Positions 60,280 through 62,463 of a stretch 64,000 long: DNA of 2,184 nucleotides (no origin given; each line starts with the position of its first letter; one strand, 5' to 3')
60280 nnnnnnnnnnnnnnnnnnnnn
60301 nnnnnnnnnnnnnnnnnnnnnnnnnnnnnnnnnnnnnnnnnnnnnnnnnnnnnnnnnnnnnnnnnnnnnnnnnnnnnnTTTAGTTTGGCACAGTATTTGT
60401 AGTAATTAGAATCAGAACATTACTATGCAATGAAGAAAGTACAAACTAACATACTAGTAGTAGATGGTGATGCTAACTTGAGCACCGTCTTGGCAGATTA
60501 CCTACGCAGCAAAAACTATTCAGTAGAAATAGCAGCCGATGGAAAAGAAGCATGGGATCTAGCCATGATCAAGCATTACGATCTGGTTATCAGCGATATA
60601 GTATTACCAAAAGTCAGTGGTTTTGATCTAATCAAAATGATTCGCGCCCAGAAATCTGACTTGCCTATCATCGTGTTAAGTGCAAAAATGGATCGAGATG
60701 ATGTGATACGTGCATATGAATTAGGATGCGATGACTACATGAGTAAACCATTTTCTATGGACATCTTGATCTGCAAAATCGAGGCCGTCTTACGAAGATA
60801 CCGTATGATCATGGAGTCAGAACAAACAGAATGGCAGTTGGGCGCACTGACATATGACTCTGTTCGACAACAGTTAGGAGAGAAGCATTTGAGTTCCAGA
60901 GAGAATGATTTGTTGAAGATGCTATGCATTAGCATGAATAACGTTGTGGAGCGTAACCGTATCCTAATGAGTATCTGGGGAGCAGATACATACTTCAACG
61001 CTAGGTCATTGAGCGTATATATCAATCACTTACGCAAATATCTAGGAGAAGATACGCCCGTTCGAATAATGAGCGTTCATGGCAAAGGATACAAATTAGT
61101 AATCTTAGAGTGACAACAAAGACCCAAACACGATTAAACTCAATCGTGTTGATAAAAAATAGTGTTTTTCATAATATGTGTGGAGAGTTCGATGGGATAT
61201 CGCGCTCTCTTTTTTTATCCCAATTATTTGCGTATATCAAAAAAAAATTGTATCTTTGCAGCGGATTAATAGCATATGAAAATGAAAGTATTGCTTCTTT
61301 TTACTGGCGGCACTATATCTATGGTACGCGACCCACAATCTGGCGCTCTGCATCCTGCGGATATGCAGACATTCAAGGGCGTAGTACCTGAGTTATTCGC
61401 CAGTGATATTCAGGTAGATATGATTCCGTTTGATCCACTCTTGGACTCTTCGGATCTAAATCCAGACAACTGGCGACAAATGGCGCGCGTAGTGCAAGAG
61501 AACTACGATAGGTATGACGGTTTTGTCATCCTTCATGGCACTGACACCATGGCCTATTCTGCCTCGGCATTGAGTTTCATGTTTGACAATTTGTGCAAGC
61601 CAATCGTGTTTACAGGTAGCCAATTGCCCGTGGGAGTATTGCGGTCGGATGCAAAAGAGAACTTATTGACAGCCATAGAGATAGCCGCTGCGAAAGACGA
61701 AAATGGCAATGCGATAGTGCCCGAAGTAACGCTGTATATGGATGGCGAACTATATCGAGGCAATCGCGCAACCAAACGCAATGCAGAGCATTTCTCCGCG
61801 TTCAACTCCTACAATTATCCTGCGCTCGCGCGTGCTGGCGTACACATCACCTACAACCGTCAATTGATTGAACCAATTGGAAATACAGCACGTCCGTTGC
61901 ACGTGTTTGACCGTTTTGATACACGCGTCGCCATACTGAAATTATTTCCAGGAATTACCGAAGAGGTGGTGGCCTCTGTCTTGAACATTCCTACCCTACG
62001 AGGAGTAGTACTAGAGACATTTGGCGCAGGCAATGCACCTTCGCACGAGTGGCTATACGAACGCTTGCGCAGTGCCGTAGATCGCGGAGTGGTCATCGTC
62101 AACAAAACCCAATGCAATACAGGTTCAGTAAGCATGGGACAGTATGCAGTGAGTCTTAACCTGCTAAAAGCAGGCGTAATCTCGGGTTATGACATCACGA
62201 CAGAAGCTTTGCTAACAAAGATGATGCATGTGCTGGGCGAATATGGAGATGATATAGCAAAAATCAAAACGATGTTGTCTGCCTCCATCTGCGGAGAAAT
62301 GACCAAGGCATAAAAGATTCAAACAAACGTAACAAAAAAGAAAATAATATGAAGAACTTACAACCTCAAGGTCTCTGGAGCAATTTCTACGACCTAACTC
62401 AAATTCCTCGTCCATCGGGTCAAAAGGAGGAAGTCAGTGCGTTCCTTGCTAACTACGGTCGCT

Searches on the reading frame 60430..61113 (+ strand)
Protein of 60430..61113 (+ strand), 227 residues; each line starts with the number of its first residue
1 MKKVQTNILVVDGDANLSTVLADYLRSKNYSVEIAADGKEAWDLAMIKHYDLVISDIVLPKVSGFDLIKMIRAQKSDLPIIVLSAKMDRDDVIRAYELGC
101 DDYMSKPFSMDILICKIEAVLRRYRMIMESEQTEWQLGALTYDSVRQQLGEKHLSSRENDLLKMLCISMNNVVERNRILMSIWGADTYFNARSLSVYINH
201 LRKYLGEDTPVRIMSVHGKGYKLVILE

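Call 11: search_protein_families(library=pfam, proteins=[window:60430-61113:+], max_evalue=0.0001)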
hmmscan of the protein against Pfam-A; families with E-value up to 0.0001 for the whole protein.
window:60430-61113:+ (227 aa): 2 families
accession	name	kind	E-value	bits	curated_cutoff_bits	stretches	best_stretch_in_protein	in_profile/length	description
PF00072.30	Response_reg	-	1.7e-27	96.2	30.2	1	8-117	1-110/111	Response regulator receiver domain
PF00486.34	Trans_reg_C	-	2.8e-17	63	26.2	1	152-223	4-77/77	Transcriptional regulatory protein, C terminal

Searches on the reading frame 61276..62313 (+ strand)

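Call 11: search_protein_families(library=pfam, proteins=[window:61276-62313:+], max_evalue=0.0001)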
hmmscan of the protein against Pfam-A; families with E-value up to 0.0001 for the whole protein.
window:61276-62313:+ (345 aa): 2 families
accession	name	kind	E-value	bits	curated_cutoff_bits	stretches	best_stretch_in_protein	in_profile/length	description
PF00710.25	Asparaginase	-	3.3e-57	193.6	22.5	1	4-197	1-191/193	Asparaginase, N-terminal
PF17763.6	Asparaginase_C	-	7.4e-32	110.1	34.6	1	217-333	1-113/114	Glutaminase/Asparaginase C-terminal domain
